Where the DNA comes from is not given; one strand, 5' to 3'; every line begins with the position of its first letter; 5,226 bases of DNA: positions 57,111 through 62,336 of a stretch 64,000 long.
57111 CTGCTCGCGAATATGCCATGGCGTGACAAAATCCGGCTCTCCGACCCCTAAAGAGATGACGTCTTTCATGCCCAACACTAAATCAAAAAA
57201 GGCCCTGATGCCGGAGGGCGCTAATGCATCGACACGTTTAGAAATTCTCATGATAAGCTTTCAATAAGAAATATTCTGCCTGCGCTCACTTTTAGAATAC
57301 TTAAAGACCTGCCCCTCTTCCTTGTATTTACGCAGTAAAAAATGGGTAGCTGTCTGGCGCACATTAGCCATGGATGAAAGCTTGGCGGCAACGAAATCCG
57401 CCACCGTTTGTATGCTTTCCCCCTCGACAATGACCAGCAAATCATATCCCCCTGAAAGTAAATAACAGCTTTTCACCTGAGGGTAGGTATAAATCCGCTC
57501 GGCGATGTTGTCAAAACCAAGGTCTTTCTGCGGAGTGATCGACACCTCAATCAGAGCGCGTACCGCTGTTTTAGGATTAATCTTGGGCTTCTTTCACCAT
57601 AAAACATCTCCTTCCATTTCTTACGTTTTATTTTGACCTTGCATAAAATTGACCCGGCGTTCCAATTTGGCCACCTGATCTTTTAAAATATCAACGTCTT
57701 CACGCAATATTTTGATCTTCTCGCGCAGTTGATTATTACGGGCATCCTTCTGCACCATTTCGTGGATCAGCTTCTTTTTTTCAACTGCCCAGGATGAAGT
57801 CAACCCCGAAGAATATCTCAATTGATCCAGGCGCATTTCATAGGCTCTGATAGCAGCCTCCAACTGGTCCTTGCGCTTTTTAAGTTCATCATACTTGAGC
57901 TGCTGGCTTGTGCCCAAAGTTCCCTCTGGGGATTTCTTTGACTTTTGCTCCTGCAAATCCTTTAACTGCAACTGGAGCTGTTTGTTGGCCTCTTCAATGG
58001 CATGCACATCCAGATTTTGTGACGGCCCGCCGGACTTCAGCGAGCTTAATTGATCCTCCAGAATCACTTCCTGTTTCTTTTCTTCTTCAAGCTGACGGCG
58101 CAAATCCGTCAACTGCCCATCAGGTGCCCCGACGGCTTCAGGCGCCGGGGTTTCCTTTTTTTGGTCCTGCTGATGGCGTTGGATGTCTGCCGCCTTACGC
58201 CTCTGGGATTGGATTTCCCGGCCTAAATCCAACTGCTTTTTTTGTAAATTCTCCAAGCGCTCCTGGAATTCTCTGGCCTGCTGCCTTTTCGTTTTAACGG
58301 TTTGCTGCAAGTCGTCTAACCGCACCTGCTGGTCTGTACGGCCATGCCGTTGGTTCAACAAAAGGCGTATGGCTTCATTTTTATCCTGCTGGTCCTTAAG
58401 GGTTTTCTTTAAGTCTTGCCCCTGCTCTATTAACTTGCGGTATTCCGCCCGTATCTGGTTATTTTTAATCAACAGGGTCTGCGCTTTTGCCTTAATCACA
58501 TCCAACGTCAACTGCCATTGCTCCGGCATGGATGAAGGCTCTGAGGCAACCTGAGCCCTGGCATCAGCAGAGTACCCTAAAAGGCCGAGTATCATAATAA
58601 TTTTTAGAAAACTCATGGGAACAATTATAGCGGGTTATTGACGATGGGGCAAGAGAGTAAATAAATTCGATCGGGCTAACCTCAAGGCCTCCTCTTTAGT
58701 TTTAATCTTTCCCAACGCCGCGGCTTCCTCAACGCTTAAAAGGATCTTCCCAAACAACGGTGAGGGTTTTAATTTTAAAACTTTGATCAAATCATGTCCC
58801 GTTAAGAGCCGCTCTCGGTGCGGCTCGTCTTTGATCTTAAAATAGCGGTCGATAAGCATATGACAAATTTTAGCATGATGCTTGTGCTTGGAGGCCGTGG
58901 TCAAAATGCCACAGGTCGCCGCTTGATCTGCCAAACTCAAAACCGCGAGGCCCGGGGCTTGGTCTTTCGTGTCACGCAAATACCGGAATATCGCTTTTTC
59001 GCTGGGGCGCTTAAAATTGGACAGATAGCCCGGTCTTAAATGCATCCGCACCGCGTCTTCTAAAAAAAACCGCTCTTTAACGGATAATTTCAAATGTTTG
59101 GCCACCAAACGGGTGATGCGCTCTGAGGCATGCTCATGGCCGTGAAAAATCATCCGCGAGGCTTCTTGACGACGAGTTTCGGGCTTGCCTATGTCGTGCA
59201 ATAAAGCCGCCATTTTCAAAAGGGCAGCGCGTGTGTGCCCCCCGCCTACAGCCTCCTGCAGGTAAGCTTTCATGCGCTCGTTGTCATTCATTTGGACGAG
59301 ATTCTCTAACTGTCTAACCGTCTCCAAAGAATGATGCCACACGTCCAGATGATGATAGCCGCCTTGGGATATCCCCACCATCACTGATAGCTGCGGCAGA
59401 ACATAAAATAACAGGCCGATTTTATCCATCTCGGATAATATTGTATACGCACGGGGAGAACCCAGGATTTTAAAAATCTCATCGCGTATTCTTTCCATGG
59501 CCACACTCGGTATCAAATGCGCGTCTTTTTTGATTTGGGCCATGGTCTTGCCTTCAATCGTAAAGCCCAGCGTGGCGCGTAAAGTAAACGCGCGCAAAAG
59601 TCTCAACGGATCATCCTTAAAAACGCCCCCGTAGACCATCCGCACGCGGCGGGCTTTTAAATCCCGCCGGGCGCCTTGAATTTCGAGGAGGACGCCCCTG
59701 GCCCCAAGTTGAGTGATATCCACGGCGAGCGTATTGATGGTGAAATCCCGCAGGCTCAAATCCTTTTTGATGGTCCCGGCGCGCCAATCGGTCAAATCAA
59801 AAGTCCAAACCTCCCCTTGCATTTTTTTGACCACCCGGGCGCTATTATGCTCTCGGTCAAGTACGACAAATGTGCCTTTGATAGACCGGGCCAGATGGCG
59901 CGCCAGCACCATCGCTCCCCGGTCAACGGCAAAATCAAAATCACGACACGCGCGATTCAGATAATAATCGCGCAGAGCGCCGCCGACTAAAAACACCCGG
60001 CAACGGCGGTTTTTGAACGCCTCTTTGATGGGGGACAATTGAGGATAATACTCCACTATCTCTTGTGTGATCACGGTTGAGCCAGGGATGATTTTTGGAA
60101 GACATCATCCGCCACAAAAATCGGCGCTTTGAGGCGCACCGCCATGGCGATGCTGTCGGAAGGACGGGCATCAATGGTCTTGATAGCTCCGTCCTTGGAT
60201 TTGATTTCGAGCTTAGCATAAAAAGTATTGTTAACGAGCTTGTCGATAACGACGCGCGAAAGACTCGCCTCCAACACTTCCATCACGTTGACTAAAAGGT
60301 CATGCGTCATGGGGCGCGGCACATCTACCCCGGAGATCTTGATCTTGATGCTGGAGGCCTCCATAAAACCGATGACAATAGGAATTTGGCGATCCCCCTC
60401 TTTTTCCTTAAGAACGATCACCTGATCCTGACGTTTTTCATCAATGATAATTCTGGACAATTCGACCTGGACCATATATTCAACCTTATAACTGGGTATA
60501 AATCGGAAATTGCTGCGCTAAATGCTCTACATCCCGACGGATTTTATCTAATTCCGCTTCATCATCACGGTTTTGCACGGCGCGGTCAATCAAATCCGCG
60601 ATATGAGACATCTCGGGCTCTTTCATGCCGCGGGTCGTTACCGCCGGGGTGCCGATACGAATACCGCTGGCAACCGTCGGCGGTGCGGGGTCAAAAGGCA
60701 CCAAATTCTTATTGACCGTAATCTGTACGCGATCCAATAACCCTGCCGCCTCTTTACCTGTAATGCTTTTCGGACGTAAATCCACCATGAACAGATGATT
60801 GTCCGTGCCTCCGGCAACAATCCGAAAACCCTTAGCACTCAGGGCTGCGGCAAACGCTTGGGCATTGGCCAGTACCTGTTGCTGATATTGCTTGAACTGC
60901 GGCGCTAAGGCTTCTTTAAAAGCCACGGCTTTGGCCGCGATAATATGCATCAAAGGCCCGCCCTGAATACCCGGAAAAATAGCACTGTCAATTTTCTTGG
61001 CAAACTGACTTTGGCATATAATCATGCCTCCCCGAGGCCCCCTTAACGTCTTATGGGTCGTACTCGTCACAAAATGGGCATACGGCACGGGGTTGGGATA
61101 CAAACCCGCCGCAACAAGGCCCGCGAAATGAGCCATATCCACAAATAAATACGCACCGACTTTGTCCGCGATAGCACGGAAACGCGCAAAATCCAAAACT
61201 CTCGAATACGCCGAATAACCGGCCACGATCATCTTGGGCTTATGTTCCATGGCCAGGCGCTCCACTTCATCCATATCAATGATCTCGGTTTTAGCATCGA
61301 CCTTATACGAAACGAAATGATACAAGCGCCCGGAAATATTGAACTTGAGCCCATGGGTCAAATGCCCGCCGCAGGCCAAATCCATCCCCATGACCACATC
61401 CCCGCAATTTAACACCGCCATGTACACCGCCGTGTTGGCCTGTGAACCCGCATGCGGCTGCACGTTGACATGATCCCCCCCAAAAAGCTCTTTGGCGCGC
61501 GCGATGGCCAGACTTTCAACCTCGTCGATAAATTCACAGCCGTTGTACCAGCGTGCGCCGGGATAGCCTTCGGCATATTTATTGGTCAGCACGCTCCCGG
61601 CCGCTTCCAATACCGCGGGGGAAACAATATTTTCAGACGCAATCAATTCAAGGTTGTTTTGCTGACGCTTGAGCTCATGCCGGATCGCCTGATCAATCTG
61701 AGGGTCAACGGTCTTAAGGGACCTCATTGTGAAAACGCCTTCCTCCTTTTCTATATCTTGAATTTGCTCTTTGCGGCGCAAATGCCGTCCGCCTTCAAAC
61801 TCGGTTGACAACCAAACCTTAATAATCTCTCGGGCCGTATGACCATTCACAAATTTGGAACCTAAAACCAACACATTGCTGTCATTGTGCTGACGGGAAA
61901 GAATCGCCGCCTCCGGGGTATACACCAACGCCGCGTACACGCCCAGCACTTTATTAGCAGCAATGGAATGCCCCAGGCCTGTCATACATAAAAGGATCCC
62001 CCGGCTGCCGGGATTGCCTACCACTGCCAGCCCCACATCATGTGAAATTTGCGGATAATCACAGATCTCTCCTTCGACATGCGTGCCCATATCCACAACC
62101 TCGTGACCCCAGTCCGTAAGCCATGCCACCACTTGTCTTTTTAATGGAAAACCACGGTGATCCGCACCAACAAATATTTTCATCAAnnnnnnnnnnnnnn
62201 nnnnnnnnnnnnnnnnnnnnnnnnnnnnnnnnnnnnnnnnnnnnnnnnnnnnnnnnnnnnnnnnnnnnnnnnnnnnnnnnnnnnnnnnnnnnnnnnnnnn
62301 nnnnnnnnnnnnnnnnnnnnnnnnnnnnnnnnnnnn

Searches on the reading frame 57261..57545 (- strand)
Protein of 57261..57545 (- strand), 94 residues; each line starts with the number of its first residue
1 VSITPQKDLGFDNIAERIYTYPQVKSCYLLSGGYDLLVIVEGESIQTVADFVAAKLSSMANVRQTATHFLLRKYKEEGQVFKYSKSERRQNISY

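Call 80: search_protein_families(library=pfam, max_evalue=1e-8, proteins=[window:57261-57545:-])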
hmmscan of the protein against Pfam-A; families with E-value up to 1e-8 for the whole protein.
window:57261-57545:- (94 aa): 1 family
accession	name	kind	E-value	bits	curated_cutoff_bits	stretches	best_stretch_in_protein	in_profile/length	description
PF01037.27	AsnC_trans_reg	-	5.4e-16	58.7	25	1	5-72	5-72/73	Lrp/AsnC ligand binding domain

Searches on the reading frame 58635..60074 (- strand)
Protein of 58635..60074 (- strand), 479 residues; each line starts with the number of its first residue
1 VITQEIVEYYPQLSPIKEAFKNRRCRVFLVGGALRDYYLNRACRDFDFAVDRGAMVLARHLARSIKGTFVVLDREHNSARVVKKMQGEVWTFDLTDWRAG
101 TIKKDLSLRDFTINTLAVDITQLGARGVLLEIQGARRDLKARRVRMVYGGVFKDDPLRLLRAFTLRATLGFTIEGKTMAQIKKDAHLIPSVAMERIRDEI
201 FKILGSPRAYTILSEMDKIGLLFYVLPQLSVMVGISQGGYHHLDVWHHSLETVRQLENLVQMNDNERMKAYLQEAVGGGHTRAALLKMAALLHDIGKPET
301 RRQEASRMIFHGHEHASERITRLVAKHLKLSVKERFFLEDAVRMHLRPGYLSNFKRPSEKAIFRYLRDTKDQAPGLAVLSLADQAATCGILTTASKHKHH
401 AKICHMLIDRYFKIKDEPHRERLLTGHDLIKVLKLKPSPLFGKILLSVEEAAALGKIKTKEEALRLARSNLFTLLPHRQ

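Call 80: search_protein_families(library=pfam, max_evalue=1e-8, proteins=[window:58635-60074:-])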
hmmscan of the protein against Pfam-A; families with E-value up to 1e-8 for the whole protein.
window:58635-60074:- (479 aa): 3 families
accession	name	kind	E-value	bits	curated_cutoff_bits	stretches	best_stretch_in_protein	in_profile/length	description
PF12627.12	PolyA_pol_RNAbd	-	3.6e-17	62.3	22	1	170-230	1-61/64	Probable RNA and SrmB- binding site of polymerase A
PF01743.26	PolyA_pol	-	6.3e-15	56.1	23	1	27-145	1-126/126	Poly A polymerase head domain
PF01966.28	HD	-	4.5e-09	37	22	1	245-384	1-112/116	HD domain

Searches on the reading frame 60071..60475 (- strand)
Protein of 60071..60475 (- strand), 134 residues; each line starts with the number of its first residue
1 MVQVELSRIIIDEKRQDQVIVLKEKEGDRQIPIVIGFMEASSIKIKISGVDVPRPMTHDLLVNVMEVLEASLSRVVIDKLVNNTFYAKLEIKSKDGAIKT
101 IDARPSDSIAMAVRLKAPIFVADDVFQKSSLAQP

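Call 80: search_protein_families(library=pfam, max_evalue=1e-8, proteins=[window:60071-60475:-])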
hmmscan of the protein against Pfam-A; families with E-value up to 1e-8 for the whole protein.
window:60071-60475:- (134 aa): 1 family
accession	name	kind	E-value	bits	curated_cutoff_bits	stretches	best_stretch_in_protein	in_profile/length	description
PF02577.19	BFN_dom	-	8.5e-39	132.3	27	1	20-131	1-109/112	Bifunctional nuclease domain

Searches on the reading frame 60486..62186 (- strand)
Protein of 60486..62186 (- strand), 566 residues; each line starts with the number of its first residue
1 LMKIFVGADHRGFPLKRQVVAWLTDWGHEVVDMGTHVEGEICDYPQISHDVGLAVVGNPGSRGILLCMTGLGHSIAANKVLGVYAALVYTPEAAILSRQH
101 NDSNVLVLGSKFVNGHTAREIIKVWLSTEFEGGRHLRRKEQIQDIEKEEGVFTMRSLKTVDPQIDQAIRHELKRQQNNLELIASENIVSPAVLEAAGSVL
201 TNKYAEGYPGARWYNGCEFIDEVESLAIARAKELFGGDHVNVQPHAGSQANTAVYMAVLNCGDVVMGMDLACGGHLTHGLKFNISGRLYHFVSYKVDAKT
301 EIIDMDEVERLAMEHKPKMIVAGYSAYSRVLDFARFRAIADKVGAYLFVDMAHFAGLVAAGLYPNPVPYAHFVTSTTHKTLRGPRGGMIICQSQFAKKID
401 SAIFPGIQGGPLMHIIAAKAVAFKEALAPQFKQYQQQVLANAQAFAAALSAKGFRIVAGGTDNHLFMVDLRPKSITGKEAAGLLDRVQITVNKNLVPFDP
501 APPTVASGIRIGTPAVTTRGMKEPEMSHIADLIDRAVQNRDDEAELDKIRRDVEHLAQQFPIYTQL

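Call 80: search_protein_families(library=pfam, max_evalue=1e-8, proteins=[window:60486-62186:-])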
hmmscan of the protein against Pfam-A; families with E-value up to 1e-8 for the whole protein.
window:60486-62186:- (566 aa): 3 families
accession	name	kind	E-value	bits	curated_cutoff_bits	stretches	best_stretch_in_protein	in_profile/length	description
PF00464.25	SHMT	-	5.7e-168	559.1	27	1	157-533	1-399/399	Serine hydroxymethyltransferase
PF02502.23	LacAB_rpiB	-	1.4e-45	155.1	24.7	1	4-142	1-138/138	Ribose/Galactose Isomerase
PF00155.27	Aminotran_1_2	-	1.2e-09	38.2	19.7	1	237-522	63-355/361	Aminotransferase class I and II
